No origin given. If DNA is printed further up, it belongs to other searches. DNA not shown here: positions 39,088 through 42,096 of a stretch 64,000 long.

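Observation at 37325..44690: Stand-alone type I-D-like Cas3/Cascade interference operon with a split HD nuclease and no Cas6, adaptation genes or CRISPR array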

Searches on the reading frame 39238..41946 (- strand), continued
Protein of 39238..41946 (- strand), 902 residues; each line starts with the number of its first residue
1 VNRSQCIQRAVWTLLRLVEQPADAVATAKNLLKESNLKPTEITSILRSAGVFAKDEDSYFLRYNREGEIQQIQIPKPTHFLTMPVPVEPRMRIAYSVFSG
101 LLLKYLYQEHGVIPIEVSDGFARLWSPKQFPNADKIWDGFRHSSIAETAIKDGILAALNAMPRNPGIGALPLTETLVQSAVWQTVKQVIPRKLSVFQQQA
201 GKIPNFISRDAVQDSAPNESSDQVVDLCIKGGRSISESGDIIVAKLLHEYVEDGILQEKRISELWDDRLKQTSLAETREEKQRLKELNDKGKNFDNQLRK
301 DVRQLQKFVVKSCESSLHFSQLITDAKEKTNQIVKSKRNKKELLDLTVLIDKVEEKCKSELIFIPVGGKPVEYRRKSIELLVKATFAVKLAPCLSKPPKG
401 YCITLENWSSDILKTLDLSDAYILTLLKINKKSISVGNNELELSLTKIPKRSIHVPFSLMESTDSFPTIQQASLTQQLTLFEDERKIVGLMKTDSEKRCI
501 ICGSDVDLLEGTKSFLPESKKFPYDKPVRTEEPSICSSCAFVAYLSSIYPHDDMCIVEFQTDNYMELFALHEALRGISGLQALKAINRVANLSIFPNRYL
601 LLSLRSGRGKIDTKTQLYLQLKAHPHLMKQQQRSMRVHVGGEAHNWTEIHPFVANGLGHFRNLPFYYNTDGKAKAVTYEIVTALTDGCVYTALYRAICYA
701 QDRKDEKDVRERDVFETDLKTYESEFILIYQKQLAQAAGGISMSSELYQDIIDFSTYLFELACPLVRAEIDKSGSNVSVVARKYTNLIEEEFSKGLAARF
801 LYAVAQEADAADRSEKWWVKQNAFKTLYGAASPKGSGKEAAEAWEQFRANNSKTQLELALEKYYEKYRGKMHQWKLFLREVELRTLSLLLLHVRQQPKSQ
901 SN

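Call 90: search_protein_families(library=padloc, proteins=[L004:4772-5704:+, L004:16900-18000:+, L004:18009-18260:+, L004:18257-18829:+, L004:14921-16498:+, L004:6060-7031:+, L004:10001-12757:+, L004:12778-13899:+, L004:13892-14668:+, L004:9105-10004:+], max_evalue=0.001)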
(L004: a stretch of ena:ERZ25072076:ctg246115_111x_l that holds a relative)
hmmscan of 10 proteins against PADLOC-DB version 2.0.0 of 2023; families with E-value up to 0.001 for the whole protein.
L004:4772-5704:+ (310 aa): 9 families
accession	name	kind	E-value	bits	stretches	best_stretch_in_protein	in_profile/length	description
PDLC01477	Cas6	-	4.2e-109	362.6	1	4-310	2-295/296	"CAS-I,CAS-II,CAS-III,CAS-IV,CAS-V,CAS-VI; crRNAmaturation"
PDLC01496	Cas6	-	3.8e-81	270.6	1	7-309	7-278/281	"CAS-I,CAS-II,CAS-III,CAS-IV,CAS-V,CAS-VI; crRNAmaturation"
PDLC01650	Cas6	-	2e-21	74.9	1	186-305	1-102/102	"CAS-I,CAS-II,CAS-III,CAS-IV,CAS-V,CAS-VI; crRNAmaturation"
PDLC01373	Cas6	-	8.7e-16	56.4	1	19-309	18-287/289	"CAS-I,CAS-II,CAS-III,CAS-IV,CAS-V,CAS-VI; crRNAmaturation"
PDLC02098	Cas6_IIIa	-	1.5e-11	43.1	1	8-309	1-199/200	-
PDLC01265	Cas6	-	1e-08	34.2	1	83-308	1-179/179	"CAS-I,CAS-II,CAS-III,CAS-IV,CAS-V,CAS-VI; crRNAmaturation"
PDLC01466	Cas6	-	5.8e-05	20.8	1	140-310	77-220/223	"CAS-I,CAS-II,CAS-III,CAS-IV,CAS-V,CAS-VI; crRNAmaturation"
PDLC00956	Cas6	-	6.8e-05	21.5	1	149-308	46-200/200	CRISPR-associated endoribonuclease Cas6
PDLC01428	Cas6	-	0.0009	16.6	0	212-309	225-322/325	"CAS-I,CAS-II,CAS-III,CAS-IV,CAS-V,CAS-VI; crRNAmaturation"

L004:16900-18000:+ (366 aa): 29 families (the best 25 are shown)
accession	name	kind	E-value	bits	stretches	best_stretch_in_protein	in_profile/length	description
PDLC02066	Cas1b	-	4.2e-87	290.5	1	3-355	2-321/322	-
PDLC01248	Cas1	-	9.9e-75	249.7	1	3-354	2-288/289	"CAS-I,CAS-II,CAS-III,CAS-IV,CAS-V,CAS-VI; acquisition_1"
PDLC02062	Cas1_II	-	1.2e-73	246.2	2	1-273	1-254/317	-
PDLC01608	Cas1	-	7.2e-72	240.2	1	4-275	1-246/276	"CAS-I,CAS-II,CAS-III,CAS-IV,CAS-V,CAS-VI; acquisition_1"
PDLC00927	Cas1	-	5.3e-69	230.9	1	3-361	1-327/327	CRISPR-associated endonuclease Cas1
PDLC01449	Cas1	-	5.3e-64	214.2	1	1-357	1-284/285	"CAS-I,CAS-II,CAS-III,CAS-IV,CAS-V,CAS-VI; acquisition_1"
PDLC00928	Cas1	-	6e-61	204.2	1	4-354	3-314/315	Cas1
PDLC01249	Cas1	-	1.6e-60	202.8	1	4-275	1-239/246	"CAS-I,CAS-II,CAS-III,CAS-IV,CAS-V,CAS-VI; acquisition_1"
PDLC02063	Cas1_IIIb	-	6.3e-55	184.8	1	3-366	312-617/617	-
PDLC02064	Cas1a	-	1.3e-54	183.7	1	1-364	1-276/277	-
PDLC01743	Cas1c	-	1.2e-53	180.5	1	3-364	7-336/337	-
PDLC02025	Cas1d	-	9.7e-53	177.7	1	4-364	4-315/316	-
PDLC01334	Cas1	-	2.4e-52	176.3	1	3-362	4-335/336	"CAS-I,CAS-II,CAS-III,CAS-IV,CAS-V,CAS-VI; acquisition_1"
PDLC00923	Cas1c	-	7.6e-52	174.7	1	3-363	5-339/340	"CRISPR-associated endonuclease Cas1, subtype I-C/DVULG"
PDLC01747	Cas1g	-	1e-43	147.8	1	4-275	200-448/523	-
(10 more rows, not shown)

L004:18009-18260:+ (83 aa): 19 families
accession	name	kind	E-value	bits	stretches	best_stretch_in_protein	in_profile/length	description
PDLC02077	Cas2b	-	2.7e-26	89.8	1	1-80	1-80/96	-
PDLC01338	Cas2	-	1.5e-17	61.9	1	5-79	3-73/76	"CAS-I,CAS-II,CAS-III,CAS-IV,CAS-V,CAS-VI; acquisition_2"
PDLC01649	Cas2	-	9.1e-17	59.2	1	1-71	1-69/70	"CAS-I,CAS-II,CAS-III,CAS-IV,CAS-V,CAS-VI; acquisition_2"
PDLC02075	Cas2a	-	1.1e-16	59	1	1-80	1-80/85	-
PDLC01443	Cas2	-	6.6e-16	56.6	1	5-79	5-76/86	"CAS-I,CAS-II,CAS-III,CAS-IV,CAS-V,CAS-VI; acquisition_2"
PDLC00935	Cas2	-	3e-14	51.2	1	3-79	3-82/96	CRISPR-associated endonuclease Cas2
PDLC01525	Cas2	-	3.3e-14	51.4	1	1-79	1-78/90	"CAS-I,CAS-II,CAS-III,CAS-IV,CAS-V,CAS-VI; acquisition_2"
PDLC00936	Cas2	-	4.7e-13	47.4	1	4-80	1-81/83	Cas2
PDLC01251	Cas2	-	5.8e-13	46.9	1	3-78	3-75/84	"CAS-I,CAS-II,CAS-III,CAS-IV,CAS-V,CAS-VI; acquisition_2"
PDLC01756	Cas2g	-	9.7e-12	42.8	1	3-69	6-71/96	-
PDLC02027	Cas2d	-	3.7e-11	41.3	1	1-74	1-73/89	-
PDLC02070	Cas2_II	-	1.8e-10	39.1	1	3-67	3-66/89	-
PDLC02074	Cas2_IIIb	-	1.2e-09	36.1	1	2-70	2-68/86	-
PDLC01748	Cas2_IIIa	-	4.2e-08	31.7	1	3-66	3-64/88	-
PDLC01749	Cas2b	-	5.7e-08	31.2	1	3-78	3-76/87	-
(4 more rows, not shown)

L004:18257-18829:+ (190 aa): 24 families
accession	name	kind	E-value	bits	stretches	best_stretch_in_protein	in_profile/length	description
PDLC02083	Cas4_II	-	2.4e-42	143.4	1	2-188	1-185/186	-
PDLC01250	Cas4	-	6.8e-39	131.8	1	3-186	1-167/168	"CAS-I,CAS-II,CAS-III,CAS-IV,CAS-V,CAS-VI; acquisition_associated"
PDLC00943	Cas4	-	7.5e-39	131.5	1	3-186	1-178/180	CRISPR-associated protein Cas4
PDLC01447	Cas4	-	4.5e-31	106.5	1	1-188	3-159/161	"CAS-I,CAS-II,CAS-III,CAS-IV,CAS-V,CAS-VI; acquisition_associated"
PDLC00944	Cas4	-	5e-31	106.2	1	3-186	1-176/177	Cas4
PDLC02034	Cas4d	-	2.7e-30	103.5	1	3-186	6-180/192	-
PDLC01773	Cas4c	-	3.2e-26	90.1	1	4-187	21-194/229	-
PDLC02035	Cas4d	-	5.2e-24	82.8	1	3-187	6-175/196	-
PDLC01611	Cas4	-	1.6e-21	75.2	1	5-187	2-157/158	"CAS-I,CAS-II,CAS-III,CAS-IV,CAS-V,CAS-VI; acquisition_associated"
PDLC01747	Cas1g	-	3.8e-20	70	1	5-186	3-176/523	-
PDLC02087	Cas4b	-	1.4e-19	68.9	1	1-186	1-188/189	-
PDLC01775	Cas4c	-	2.6e-13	48.4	1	86-186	8-108/131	-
PDLC02067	Cas1b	-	8.6e-12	42.6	1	66-186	47-174/533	-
PDLC02085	Cas4a2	-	8e-10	37.3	1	3-187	2-162/166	-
PDLC00059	DruK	-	1.4e-09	35.6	1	64-186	114-234/326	PD-(D/E)XK nuclease superfamily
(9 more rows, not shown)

L004:14921-16498:+ (525 aa): 2 families
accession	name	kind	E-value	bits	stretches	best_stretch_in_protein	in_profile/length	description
PDLC02919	HEAT-ARM_XIII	-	8.3e-06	21.4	1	167-294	362-479/1972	-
PDLC02922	HEAT-ARM_XIII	-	3.7e-05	20.8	1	58-246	236-422/564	-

L004:6060-7031:+ (323 aa): 7 families
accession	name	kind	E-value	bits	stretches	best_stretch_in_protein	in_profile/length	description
PDLC01652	WYL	-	1.2e-37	127.8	1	139-316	15-161/162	"CAS-I,CAS-II,CAS-III,CAS-IV,CAS-V,CAS-VI; associated_signaling"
PDLC01457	WYL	-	2.2e-36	123.6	1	4-305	2-229/229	"CAS-I,CAS-II,CAS-III,CAS-IV,CAS-V,CAS-VI; associated_signaling"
PDLC01766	Cas3c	-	7.6e-27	91.9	1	4-321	6-317/1009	-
PDLC01484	WYL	-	2.2e-07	28.4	0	156-220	226-293/437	"CAS-I,CAS-II,CAS-III,CAS-IV,CAS-V,CAS-VI; associated_signaling"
PDLC01510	WYL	-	2.2e-07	28.4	0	156-220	226-293/437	"CAS-I,CAS-II,CAS-III,CAS-IV,CAS-V,CAS-VI; associated_signaling"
PDLC01046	WYL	-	8.9e-06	23.1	0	286-321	399-434/435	HTH-WYL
PDLC03787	RTasWYL-YodC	-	2.5e-05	21.6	1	157-212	292-350/354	DRT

L004:10001-12757:+ (918 aa): 2 families
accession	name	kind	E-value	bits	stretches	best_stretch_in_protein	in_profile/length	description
PDLC01203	Cas8b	-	1.8e-69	233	2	520-725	428-634/688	CAS-I-B; effector_LS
PDLC01527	Cas8b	-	0.00078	15.9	0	87-163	75-147/759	CAS-I-B; effector_LS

L004:12778-13899:+ (373 aa): 6 families
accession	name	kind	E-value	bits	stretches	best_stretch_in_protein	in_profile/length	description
PDLC01388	Cas7b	-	2.4e-19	67.9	1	26-235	8-208/264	CAS-I-B; effector_G7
PDLC00998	Cas7d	-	1.5e-10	39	1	60-213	40-201/282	CRISPR type I-D/CYANO-associated protein Csc2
PDLC01322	Cas7d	-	1.9e-09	35.4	1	67-214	42-186/248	CAS-I-D; effector_G7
PDLC02046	Cas7d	-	9.5e-08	29.5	1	58-214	54-209/305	-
PDLC01724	typeIV_Cas7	-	0.00025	18.8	0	148-199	203-257/329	Csf2_0_IV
PDLC01442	Csm3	-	0.00048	18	1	45-194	31-159/208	"CAS-III-A,CAS-III-D; effector_G7"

L004:13892-14668:+ (258 aa): 2 families
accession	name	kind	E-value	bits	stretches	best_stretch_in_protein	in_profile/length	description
PDLC01198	Cas5b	-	1.5e-73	245.6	1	6-254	5-250/254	CAS-I-B; effector_G5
PDLC01389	Cas5b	-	1.2e-11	42.8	1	17-188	13-183/258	CAS-I-B; effector_G5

L004:9105-10004:+ (299 aa): 0 families

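Call 93: find_encoding_contigs(protein=P0053, flank=10000, max_places=2)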
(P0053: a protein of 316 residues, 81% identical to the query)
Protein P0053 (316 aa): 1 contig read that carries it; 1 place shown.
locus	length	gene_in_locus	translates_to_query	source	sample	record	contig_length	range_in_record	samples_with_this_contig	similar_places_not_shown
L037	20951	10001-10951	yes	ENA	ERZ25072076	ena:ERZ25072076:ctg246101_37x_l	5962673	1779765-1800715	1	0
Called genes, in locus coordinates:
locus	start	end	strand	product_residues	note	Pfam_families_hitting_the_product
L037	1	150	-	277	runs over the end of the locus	PF05721:PhyH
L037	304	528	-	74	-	-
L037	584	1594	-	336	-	PF21181:SsfX3_N, PF14606:Lipase_GDSL_3, PF13472:Lipase_GDSL_2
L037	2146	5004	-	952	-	PF13620:CarboxypepD_reg, PF13715:CarbopepD_reg_2 (weak), PF07715:Plug, PF00593:TonB_dep_Rec_b-barrel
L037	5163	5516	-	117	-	PF06170:DUF983 (weak)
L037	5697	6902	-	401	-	PF01548:DEDD_Tnp_IS110, PF02371:Transposase_20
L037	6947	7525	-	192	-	PF13358:DDE_3, PF00665:rve (weak)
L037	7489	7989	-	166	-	PF13384:HTH_23, PF13518:HTH_28 (faint), PF13551:HTH_29 (weak), PF13592:HTH_33 (weak)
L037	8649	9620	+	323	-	PF13280:WYL, PF25583:WCX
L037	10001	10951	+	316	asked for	PF27225:AF_1859_N, PF10040:CRISPR_Cas6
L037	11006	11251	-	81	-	-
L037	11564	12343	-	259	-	PF13276:HTH_21, PF00665:rve, PF13683:rve_3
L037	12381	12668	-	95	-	PF01527:HTH_Tnp_1 (weak), PF13384:HTH_23 (faint), PF13518:HTH_28 (weak)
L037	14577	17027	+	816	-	PF00270:DEAD, PF04851:ResIII, PF00271:Helicase_C, PF22590:Cas3-like_C_2, PF18019:Cas3_HD (weak)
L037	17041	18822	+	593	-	-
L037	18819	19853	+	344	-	PF01905:DevR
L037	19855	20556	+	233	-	-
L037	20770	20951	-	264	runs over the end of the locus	-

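Call 94: find_encoding_contigs(protein=P0100, flank=10000, max_places=2)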
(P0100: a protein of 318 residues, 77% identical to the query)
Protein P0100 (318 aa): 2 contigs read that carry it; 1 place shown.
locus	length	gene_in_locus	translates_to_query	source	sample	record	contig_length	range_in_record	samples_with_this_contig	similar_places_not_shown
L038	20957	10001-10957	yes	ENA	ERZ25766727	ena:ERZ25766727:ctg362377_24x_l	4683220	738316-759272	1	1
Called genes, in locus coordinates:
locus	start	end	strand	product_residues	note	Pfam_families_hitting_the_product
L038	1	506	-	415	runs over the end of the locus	PF01048:PNP_UDP_1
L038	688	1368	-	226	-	-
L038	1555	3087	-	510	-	-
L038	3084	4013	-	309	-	PF00005:ABC_tran, PF13304:AAA_21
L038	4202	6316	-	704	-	-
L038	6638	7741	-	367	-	PF20030:bpMoxR, PF00158:Sigma54_activat (faint), PF00004:AAA, PF07726:AAA_3, PF07728:AAA_5, PF17863:AAA_lid_2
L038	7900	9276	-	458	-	-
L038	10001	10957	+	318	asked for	PF27225:AF_1859_N, PF10040:CRISPR_Cas6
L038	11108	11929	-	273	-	-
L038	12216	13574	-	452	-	PF00364:Biotin_lipoyl, PF02817:E3_binding, PF00198:2-oxoacid_dh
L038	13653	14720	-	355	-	PF01008:IF-2B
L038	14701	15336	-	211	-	PF00719:Pyrophosphatase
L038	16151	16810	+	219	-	PF13385:Laminin_G_3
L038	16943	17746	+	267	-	PF13385:Laminin_G_3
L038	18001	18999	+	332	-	-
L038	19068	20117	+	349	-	PF26549:Tricorn_N, PF26550:Tricorn_2nd, PF07676:PD40, PF26549:Tricorn_N, PF26550:Tricorn_2nd, PF07676:PD40, PF26549:Tricorn_N, PF07676:PD40, +7 more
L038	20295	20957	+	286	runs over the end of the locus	PF13385:Laminin_G_3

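Call 100: find_encoding_contigs(protein=P0021, flank=10000, max_places=1)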
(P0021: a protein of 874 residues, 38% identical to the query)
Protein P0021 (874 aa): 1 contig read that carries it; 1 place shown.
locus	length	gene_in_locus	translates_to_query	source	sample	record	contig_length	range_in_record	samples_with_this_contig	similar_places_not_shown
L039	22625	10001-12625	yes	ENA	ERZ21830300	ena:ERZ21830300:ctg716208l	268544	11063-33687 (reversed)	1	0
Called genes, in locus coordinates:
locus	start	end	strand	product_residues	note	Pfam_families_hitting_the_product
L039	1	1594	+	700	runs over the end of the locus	PF02449:Glyco_hydro_42, PF08532:Glyco_hydro_42M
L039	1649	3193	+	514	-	PF01144:CoA_trans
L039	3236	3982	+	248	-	PF00106:adh_short, PF08659:KR, PF13561:adh_short_C2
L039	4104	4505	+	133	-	PF00903:Glyoxalase, PF13669:Glyoxalase_4, PF22677:Ble-like_N (weak)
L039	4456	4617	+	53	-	-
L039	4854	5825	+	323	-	PF13280:WYL, PF25583:WCX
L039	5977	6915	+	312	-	PF27225:AF_1859_N, PF10040:CRISPR_Cas6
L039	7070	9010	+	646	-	PF00270:DEAD, PF04851:ResIII (weak), PF00271:Helicase_C (weak), PF22590:Cas3-like_C_2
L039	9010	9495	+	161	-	-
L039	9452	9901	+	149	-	-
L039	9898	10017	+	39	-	-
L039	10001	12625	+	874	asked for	-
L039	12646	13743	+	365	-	PF18320:Csc2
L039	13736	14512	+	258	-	-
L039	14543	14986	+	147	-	PF01867:Cas_Cas1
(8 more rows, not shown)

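Call 101: find_encoding_contigs(protein=P0016, flank=10000, max_places=1)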
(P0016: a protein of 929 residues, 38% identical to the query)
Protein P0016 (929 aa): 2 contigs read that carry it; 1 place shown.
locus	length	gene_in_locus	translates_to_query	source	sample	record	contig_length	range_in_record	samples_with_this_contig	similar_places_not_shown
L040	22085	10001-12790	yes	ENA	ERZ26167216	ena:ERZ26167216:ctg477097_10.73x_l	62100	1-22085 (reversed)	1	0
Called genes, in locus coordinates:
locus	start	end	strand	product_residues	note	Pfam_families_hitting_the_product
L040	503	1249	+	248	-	PF00106:adh_short, PF08659:KR, PF13561:adh_short_C2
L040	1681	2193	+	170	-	PF00903:Glyoxalase, PF22677:Ble-like_N (faint), PF12681:Glyoxalase_2 (faint), PF13468:Glyoxalase_3, PF13669:Glyoxalase_4, PF18029:Glyoxalase_6 (weak)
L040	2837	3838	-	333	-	-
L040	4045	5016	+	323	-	PF13280:WYL, PF25583:WCX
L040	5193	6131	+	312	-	PF27225:AF_1859_N, PF10040:CRISPR_Cas6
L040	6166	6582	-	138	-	PF01850:PIN (weak)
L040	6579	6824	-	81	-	-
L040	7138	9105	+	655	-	PF04851:ResIII (weak), PF00270:DEAD, PF00271:Helicase_C (weak), PF22590:Cas3-like_C_2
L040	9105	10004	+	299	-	-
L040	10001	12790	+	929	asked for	-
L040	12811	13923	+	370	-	PF18320:Csc2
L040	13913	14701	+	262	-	-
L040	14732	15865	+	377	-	PF01867:Cas_Cas1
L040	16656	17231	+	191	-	PF01930:Cas_Cas4 (weak), PF12705:PDDEXK_1 (faint)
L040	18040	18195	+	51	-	-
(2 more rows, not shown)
